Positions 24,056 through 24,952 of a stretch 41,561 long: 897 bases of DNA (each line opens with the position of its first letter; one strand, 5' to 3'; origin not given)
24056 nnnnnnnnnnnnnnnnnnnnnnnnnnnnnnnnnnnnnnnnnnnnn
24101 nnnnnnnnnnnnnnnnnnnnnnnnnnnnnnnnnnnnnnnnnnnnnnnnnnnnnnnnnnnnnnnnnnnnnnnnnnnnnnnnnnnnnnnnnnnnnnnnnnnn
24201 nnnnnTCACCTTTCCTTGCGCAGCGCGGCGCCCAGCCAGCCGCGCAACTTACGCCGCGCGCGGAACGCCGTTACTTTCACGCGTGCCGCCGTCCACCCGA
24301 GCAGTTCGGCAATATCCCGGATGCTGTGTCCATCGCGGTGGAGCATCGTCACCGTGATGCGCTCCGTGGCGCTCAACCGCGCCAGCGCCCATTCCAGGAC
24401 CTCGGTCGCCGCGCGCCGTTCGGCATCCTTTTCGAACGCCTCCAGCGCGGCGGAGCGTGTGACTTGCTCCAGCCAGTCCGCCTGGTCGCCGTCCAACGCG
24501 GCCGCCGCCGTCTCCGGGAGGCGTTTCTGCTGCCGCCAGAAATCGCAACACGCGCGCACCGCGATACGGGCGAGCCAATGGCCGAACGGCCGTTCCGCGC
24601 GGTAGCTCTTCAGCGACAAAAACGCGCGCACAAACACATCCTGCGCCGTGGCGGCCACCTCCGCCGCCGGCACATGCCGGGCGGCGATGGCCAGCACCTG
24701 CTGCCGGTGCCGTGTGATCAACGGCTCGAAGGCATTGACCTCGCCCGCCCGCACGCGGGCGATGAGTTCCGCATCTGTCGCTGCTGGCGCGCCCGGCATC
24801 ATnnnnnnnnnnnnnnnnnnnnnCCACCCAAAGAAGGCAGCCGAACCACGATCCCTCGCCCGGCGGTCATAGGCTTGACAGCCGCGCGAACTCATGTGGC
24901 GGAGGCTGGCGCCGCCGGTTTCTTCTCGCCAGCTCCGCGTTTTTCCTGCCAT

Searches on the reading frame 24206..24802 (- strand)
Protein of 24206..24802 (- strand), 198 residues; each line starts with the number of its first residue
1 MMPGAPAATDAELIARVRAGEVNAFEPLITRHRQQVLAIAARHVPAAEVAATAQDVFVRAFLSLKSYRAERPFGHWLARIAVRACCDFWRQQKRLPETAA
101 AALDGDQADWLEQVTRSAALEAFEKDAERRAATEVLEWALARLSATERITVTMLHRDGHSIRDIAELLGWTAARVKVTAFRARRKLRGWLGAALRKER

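Call 63: search_protein_families(library=pfam, proteins=[window:24206-24802:-], max_evalue=0.001)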
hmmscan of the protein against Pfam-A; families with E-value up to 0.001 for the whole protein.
window:24206-24802:- (198 aa): 3 families
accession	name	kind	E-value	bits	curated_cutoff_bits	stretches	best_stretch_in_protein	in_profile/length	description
PF04542.20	Sigma70_r2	-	2.5e-11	43.6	24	1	28-94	1-70/71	Sigma-70 region 2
PF08281.18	Sigma70_r4_2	-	2.6e-10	40.2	25.7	1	139-186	7-54/54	Sigma-70, region 4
PF04545.22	Sigma70_r4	-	6.9e-06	25.9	24.1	1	139-187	1-49/50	Sigma-70, region 4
